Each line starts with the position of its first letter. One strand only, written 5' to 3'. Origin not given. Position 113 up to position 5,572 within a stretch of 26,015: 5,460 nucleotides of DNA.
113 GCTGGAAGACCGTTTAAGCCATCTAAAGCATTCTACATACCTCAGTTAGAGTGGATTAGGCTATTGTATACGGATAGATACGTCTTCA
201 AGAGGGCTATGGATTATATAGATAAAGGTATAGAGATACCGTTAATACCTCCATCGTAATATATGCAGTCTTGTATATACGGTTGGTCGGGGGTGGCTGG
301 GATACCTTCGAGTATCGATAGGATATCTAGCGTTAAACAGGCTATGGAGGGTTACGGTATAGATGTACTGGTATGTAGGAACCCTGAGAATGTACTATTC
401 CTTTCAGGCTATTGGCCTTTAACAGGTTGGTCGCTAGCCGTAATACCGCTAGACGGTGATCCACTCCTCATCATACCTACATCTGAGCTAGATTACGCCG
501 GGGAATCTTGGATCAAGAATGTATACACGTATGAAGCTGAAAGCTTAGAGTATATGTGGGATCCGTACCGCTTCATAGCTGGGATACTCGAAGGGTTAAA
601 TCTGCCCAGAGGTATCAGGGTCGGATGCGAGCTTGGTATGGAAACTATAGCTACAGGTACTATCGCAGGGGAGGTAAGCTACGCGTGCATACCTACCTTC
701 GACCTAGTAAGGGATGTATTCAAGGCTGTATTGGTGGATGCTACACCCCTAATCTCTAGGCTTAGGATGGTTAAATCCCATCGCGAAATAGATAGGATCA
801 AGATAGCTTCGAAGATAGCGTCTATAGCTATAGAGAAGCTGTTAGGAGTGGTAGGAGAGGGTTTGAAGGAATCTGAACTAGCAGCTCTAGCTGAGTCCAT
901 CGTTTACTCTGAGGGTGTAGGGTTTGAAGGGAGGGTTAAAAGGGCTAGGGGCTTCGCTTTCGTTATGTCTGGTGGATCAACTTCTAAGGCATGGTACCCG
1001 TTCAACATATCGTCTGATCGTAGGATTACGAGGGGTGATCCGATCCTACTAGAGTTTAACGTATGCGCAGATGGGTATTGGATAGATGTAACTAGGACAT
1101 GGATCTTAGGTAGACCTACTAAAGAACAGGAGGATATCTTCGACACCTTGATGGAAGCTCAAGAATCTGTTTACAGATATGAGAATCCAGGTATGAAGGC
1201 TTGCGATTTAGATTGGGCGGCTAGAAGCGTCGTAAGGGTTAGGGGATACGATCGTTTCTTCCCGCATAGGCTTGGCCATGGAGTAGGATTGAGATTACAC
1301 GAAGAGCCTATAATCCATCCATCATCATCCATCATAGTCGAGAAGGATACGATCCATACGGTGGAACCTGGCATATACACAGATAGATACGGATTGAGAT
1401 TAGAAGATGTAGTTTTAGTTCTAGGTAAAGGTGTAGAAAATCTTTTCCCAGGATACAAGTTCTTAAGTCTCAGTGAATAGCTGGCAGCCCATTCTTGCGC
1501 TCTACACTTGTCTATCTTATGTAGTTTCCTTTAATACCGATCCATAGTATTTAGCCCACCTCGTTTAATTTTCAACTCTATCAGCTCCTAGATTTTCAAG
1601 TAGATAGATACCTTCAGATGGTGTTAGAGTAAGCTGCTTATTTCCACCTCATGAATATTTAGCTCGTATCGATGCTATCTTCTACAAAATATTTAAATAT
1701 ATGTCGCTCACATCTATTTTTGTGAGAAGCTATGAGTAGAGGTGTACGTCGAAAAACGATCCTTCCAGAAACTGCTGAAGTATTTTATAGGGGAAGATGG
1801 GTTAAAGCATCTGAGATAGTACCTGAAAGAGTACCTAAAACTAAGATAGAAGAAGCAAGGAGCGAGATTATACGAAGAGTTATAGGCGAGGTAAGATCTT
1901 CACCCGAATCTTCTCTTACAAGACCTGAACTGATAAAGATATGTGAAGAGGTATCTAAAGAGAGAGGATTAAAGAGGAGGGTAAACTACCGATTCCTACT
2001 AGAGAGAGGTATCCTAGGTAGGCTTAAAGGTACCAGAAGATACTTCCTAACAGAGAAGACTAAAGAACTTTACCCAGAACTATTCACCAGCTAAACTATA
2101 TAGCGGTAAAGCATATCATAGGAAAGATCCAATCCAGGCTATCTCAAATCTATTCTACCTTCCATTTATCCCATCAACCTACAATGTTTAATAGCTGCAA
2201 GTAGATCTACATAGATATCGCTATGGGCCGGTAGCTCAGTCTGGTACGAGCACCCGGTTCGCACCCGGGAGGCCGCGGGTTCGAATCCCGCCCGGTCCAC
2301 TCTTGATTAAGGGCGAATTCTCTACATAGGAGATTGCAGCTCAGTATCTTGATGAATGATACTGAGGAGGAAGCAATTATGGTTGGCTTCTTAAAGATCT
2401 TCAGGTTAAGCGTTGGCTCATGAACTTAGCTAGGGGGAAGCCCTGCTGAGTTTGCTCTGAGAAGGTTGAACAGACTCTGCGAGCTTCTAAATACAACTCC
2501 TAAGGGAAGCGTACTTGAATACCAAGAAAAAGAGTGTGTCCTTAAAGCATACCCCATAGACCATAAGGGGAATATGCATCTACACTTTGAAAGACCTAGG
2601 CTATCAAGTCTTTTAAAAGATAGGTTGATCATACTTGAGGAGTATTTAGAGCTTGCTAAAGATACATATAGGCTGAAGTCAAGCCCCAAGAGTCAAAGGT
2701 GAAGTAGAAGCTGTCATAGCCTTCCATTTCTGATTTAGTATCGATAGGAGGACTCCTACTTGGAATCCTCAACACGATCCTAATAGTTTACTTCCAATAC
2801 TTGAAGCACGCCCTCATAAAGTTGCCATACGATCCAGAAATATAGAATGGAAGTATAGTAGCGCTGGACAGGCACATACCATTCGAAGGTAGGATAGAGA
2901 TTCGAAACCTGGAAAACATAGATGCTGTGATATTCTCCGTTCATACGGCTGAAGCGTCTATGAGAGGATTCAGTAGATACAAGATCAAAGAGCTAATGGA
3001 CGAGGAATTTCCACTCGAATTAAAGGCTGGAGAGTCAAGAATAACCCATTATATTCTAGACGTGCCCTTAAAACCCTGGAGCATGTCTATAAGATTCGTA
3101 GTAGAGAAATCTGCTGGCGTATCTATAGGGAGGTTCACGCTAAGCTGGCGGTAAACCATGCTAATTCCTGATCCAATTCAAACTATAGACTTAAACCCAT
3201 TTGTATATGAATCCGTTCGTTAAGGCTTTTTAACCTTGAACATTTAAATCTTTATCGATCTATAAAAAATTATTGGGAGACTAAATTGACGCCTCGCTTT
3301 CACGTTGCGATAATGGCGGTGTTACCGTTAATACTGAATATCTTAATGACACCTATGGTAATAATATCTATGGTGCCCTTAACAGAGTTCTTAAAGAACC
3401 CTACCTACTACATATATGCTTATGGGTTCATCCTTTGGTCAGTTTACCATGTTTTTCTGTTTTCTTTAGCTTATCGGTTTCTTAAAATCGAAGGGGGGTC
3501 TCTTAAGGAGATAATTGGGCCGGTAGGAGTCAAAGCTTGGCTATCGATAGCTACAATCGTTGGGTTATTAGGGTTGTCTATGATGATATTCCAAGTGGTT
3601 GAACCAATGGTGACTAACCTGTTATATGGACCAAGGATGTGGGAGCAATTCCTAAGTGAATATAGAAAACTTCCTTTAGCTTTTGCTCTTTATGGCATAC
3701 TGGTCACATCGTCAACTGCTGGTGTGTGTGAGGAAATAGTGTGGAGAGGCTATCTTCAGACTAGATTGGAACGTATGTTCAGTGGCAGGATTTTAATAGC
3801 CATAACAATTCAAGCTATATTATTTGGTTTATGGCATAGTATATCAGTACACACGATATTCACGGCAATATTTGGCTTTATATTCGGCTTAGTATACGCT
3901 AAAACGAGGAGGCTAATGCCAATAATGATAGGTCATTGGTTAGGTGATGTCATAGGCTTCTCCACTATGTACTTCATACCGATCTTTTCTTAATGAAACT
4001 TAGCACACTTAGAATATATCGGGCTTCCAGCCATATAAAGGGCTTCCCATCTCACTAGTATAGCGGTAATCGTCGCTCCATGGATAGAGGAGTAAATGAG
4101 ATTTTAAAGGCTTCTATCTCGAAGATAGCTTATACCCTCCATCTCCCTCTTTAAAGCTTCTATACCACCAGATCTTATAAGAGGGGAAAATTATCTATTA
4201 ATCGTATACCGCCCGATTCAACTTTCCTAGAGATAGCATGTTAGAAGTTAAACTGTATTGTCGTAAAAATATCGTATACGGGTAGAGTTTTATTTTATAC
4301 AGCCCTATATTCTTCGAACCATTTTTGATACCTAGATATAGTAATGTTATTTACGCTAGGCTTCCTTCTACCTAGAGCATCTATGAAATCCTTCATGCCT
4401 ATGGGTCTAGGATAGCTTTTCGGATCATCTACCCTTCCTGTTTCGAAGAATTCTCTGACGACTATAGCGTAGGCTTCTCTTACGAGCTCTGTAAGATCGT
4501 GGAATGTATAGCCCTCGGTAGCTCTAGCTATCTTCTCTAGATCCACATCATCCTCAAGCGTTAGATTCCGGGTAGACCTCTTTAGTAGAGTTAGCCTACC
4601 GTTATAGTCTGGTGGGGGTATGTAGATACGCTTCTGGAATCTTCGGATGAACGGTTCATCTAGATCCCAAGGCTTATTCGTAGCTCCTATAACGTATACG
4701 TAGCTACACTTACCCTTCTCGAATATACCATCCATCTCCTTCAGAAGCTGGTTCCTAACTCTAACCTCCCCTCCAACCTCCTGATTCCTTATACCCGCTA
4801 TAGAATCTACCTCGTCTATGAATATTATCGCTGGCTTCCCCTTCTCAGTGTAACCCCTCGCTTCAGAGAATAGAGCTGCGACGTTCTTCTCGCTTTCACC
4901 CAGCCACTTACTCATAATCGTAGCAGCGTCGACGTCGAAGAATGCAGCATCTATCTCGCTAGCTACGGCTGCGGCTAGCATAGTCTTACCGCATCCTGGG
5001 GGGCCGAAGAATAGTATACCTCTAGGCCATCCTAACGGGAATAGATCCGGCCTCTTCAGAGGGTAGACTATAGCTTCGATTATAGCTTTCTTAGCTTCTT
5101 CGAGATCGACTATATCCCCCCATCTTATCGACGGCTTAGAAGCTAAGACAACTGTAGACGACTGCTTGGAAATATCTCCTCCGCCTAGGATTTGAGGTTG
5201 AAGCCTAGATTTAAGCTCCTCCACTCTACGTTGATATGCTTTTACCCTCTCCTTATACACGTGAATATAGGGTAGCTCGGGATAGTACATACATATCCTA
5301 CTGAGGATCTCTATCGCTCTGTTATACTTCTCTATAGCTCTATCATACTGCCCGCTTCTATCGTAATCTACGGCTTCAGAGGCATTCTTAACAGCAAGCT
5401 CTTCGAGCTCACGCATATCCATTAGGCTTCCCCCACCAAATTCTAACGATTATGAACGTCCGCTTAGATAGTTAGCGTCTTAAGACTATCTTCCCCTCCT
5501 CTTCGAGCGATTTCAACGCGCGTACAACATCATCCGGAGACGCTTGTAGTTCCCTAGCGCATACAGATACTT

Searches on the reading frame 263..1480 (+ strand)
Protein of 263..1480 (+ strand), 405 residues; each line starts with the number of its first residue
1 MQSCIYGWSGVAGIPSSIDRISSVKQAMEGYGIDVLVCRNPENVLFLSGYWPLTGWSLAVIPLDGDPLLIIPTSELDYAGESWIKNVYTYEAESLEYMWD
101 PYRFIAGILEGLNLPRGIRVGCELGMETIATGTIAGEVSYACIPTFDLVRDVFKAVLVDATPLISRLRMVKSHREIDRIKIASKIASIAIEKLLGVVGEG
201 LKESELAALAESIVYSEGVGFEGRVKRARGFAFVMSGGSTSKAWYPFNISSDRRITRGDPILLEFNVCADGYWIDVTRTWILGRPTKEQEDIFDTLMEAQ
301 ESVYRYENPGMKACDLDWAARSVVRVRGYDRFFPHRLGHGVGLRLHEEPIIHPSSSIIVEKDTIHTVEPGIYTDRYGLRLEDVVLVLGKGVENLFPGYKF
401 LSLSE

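Call 5: search_protein_families(library=ncbifam, proteins=[window:263-1480:+], max_evalue=0.00001)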
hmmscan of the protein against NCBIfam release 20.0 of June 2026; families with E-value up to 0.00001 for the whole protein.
window:263-1480:+ (405 aa): 11 families
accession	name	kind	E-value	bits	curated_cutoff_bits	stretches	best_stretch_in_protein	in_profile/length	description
NF040821.1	dipep_PepQ_Arch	equivalog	3e-45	154.7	630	1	131-393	85-337/346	Xaa-Pro dipeptidase PepQ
NF007310.0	PRK09795.1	equivalog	3.8e-34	118.1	393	1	151-396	110-350/361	aminopeptidase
TIGR02993.1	ectoine_eutD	equivalog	5.3e-19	68.6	613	1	19-394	13-380/391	ectoine hydrolase DoeA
NF011720.0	PRK15173.1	subfamily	1.5e-16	60.3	420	1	157-394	102-332/343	peptidase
NF011173.0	PRK14575.1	equivalog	1.9e-16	60.1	850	1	157-394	165-395/406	putative peptidase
NF011174.0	PRK14576.1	subfamily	5.8e-16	58.3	487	1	156-394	163-394/405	putative endopeptidase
NF038259.1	ectoine_DoeA_2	exception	1e-15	57.4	575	1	147-343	129-317/386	ectoine hydrolase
NF008131.0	PRK10879.1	equivalog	5.1e-14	51.9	465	1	155-394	158-417/438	Xaa-Pro aminopeptidase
TIGR00500.1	met_pdase_I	equivalog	5.3e-13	49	171.35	1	170-374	3-206/247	type I methionyl aminopeptidase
NF008970.0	PRK12318.1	equivalog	3e-08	33.3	267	1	169-372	42-245/291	methionyl aminopeptidase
NF009533.0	PRK12897.1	equivalog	1.7e-06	27.6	488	1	169-352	3-181/248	type I methionyl aminopeptidase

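Call 6: search_protein_families(library=pfam, proteins=[window:263-1480:+], max_evalue=0.0001)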
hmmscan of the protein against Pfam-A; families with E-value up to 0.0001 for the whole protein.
window:263-1480:+ (405 aa): 2 families
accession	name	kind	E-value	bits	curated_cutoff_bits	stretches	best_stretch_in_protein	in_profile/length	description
PF00557.29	Peptidase_M24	-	1.6e-45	155.9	23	1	178-386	2-206/208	Metallopeptidase family M24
PF01321.24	Creatinase_N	-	3.5e-10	40.9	22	1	20-170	1-128/128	Creatinase/Prolidase N-terminal domain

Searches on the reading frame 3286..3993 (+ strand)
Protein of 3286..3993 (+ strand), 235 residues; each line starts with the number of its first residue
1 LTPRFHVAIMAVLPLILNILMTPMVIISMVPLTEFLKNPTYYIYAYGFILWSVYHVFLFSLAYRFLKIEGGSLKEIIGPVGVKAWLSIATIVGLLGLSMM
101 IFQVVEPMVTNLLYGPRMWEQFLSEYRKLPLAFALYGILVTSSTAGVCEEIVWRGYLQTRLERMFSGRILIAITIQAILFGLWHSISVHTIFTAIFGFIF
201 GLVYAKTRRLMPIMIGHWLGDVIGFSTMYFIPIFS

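Call 5: search_protein_families(library=ncbifam, proteins=[window:3286-3993:+], max_evalue=0.00001)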
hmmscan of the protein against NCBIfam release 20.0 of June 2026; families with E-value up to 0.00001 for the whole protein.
window:3286-3993:+ (235 aa): 5 families
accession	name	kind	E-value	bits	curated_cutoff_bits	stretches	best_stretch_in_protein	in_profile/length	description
NF041647.1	ABC_perm_CPBP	equivalog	6.5e-13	48.3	435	1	70-223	476-629/636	ABC transporter permease subunit/CPBP intramembrane protease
NF040589.1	CPBP_Synerg_MrtS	equivalog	7.8e-10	39.2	130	1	136-223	74-162/170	Synerg-CTERM system glutamic-type intramembrane protease MrtS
NF033192.3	CPBP_JDVT_MrtJ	equivalog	6.5e-08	33.2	75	1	147-219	10-90/98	JDVT-CTERM system glutamic-type intramembrane protease MrtJ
NF040914.1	Mrt_core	domain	4e-07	30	100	1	146-220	12-97/108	myxosortase family intramembrane protease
NF040674.1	CPBP_fam_MrtP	equivalog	7e-06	25.8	250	0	147-215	258-337/354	myxosortase MrtP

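Call 6: search_protein_families(library=pfam, proteins=[window:3286-3993:+], max_evalue=0.0001)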
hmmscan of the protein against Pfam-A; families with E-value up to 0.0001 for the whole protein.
window:3286-3993:+ (235 aa): 1 family
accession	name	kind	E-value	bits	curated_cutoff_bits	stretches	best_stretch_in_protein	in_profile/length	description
PF02517.21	Rce1-like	-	1.3e-20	73.9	22.4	1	134-222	4-92/93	Type II CAAX prenyl endopeptidase Rce1-like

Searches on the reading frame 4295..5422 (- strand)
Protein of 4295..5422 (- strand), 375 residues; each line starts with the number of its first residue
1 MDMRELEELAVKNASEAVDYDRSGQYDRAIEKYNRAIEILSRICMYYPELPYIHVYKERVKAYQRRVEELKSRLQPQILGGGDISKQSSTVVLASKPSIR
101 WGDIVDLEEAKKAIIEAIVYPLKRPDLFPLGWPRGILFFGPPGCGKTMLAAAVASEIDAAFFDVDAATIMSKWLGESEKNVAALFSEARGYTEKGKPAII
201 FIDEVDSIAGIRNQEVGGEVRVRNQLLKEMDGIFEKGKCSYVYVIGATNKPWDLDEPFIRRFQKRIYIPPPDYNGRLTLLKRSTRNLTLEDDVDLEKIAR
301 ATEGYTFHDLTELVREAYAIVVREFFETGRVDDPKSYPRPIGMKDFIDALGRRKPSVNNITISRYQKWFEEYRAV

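Call 5: search_protein_families(library=ncbifam, proteins=[window:4295-5422:-], max_evalue=0.00001)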
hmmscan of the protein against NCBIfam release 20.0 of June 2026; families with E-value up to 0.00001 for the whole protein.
window:4295-5422:- (375 aa): 16 families
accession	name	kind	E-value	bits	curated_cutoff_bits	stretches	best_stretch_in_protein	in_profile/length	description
NF041006.2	cell_div_CdvC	equivalog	1e-151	505.1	650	1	4-374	5-370/370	cell division protein CdvC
TIGR01243.1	CDC48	subfamily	5.6e-67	226.6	802.65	1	91-373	442-730/733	CDC48 family AAA ATPase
NF003069.1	PRK03992.1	subfamily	6.8e-55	186.7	500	1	90-324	119-355/379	proteasome-activating nucleotidase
TIGR01242.2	TIGR01242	subfamily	3.7e-53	180.8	500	1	90-324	102-338/362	proteasome-activating nucleotidase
TIGR01241.2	FtsH_fam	equivalog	6.5e-47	160.6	600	1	83-324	143-385/598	ATP-dependent zinc metalloprotease FtsH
NF047747.1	PrtsmActNtasePan2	equivalog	2e-44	152.5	700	1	89-324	138-375/397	proteasome-activating nucleotidase Pan2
NF047748.1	PrtsmActNtasePan1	equivalog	4.5e-41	141.2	750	1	93-331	139-379/405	proteasome-activating nucleotidase Pan1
NF008004.0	PRK10733.1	equivalog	4.8e-33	114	1008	1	99-323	149-374/644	ATP-dependent zinc metalloprotease FtsH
TIGR03689.1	pup_AAA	equivalog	5.4e-33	114.5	504.75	1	87-293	167-388/512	proteasome ATPase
NF042959.1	IteA_antiphage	equivalog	4.5e-29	101.7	510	1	130-317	122-300/367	anti-phage ATPase IteA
NF003745.1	PRK05342.1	equivalog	9.8e-11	41.1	359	1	136-232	112-214/418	ATP-dependent Clp protease ATP-binding subunit ClpX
NF003229.0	PRK04195.1-5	equivalog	6e-10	38.4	280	1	102-213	17-118/413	replication factor C large subunit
TIGR00382.1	clpX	equivalog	3.5e-09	36.2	370.75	1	136-213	120-199/414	ATP-dependent protease ATP-binding subunit ClpX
NF003230.0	PRK04195.1-6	equivalog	4e-07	29.1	441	1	133-218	39-117/494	replication factor C large subunit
NF003226.0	PRK04195.1-1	equivalog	1.4e-06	27.6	588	1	134-269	41-159/405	replication factor C large subunit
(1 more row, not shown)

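Call 6: search_protein_families(library=pfam, proteins=[window:4295-5422:-], max_evalue=0.0001)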
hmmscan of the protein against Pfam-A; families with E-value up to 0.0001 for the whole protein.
window:4295-5422:- (375 aa): 7 families
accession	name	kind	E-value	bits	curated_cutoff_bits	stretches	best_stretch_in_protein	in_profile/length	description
PF00004.35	AAA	-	1.5e-37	129.4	21.2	1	136-269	1-130/131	ATPase family associated with various cellular activities (AAA)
PF04212.24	MIT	-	2.3e-09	37.7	30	1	10-72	4-66/66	MIT (microtubule interacting and transport) domain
PF17862.7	AAA_lid_3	-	1.9e-08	34.1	27.2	1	292-328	1-37/45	AAA+ lid domain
PF07724.20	AAA_2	-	4.8e-08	33.6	27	1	136-232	6-101/166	AAA domain (Cdc48 subfamily)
PF09336.16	Vps4_C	-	5.4e-07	29.9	21.3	1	332-372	20-60/61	Vps4 C terminal oligomerisation domain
PF07728.20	AAA_5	-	9.9e-06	26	22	0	136-262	2-139/139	AAA domain (dynein-related subfamily)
PF05496.18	RuvB_N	-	4e-05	23.9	27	0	136-208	36-96/159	Holliday junction DNA helicase RuvB P-loop domain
